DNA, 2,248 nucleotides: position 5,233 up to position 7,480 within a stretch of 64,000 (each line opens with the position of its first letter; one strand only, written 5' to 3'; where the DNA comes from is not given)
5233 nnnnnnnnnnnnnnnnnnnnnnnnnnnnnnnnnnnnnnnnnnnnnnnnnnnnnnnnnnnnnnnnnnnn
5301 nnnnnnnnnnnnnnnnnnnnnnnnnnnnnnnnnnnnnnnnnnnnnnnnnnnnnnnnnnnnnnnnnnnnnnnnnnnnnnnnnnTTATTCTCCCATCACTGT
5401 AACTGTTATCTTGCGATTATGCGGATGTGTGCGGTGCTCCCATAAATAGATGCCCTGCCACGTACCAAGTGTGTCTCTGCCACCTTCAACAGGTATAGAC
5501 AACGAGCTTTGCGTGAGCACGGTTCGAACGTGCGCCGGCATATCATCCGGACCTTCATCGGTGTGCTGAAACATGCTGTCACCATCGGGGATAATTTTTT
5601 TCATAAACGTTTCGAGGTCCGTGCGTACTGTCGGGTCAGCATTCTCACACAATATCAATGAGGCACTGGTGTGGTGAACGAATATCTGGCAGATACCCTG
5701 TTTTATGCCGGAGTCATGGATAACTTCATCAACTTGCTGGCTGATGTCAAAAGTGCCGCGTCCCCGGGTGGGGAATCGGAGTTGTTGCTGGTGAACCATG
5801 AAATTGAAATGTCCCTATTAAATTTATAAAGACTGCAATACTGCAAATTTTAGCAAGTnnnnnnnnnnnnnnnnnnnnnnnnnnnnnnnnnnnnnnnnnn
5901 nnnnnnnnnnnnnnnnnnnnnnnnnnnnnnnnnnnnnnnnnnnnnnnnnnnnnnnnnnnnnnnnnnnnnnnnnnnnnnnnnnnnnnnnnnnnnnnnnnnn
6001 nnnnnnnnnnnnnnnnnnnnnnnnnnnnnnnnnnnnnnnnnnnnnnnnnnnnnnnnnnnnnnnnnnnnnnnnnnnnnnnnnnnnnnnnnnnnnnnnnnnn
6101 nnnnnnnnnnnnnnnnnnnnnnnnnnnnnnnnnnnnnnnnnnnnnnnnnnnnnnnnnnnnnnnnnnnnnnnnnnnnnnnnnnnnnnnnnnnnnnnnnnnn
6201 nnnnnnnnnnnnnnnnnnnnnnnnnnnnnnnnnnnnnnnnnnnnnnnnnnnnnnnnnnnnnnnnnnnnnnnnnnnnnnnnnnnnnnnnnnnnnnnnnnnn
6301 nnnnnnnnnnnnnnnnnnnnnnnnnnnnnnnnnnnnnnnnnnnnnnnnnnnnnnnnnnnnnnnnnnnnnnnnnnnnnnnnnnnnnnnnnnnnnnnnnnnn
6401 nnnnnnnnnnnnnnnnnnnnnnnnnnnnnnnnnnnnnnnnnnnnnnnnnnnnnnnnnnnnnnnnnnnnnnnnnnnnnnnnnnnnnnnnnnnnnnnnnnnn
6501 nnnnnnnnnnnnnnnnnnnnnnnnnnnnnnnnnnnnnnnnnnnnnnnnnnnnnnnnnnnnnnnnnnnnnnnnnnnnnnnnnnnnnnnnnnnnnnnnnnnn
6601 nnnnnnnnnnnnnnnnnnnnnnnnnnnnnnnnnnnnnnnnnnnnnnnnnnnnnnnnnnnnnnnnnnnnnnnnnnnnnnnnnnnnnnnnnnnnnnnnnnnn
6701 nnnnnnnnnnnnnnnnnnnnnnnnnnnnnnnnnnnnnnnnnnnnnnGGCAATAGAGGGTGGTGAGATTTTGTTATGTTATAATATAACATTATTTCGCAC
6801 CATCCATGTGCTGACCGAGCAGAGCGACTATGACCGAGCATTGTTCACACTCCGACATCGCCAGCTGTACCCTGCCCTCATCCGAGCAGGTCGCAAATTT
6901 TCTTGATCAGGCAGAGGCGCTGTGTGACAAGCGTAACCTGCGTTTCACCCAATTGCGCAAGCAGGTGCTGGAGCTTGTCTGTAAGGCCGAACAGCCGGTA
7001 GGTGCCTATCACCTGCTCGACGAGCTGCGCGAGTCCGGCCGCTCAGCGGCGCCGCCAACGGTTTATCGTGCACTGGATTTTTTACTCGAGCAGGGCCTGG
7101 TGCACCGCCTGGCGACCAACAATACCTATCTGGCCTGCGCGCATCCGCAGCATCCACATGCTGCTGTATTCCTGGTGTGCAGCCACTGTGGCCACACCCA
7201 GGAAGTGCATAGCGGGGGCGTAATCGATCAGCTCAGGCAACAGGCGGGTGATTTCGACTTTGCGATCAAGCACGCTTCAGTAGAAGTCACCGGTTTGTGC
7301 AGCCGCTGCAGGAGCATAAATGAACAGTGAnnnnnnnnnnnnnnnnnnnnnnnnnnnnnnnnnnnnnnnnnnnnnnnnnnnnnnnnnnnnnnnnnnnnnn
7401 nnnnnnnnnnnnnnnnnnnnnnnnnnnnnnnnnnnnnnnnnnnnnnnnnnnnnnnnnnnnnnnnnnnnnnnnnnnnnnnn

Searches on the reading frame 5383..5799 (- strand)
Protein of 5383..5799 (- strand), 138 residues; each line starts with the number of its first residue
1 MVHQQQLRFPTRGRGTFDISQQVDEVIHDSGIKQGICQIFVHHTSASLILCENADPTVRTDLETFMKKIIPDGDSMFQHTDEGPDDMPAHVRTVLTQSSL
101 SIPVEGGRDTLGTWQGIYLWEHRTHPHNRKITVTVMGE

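Call 50: search_protein_families(library=pfam, proteins=[window:5383-5799:-], max_evalue=0.00001)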
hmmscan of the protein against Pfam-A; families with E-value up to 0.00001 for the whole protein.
window:5383-5799:- (138 aa): 1 family
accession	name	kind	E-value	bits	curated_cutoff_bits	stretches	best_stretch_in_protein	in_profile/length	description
PF01894.22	UPF0047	-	1.8e-41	141.4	27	1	18-135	1-117/117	Uncharacterised protein family UPF0047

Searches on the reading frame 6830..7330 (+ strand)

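Call 50: search_protein_families(library=pfam, proteins=[window:6830-7330:+], max_evalue=0.00001)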
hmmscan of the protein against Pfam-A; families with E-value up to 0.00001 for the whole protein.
window:6830-7330:+ (166 aa): 1 family
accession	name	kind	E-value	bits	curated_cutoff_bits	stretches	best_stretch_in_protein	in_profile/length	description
PF01475.25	FUR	-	2.5e-14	53.9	23.1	1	35-153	2-120/121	Ferric uptake regulator family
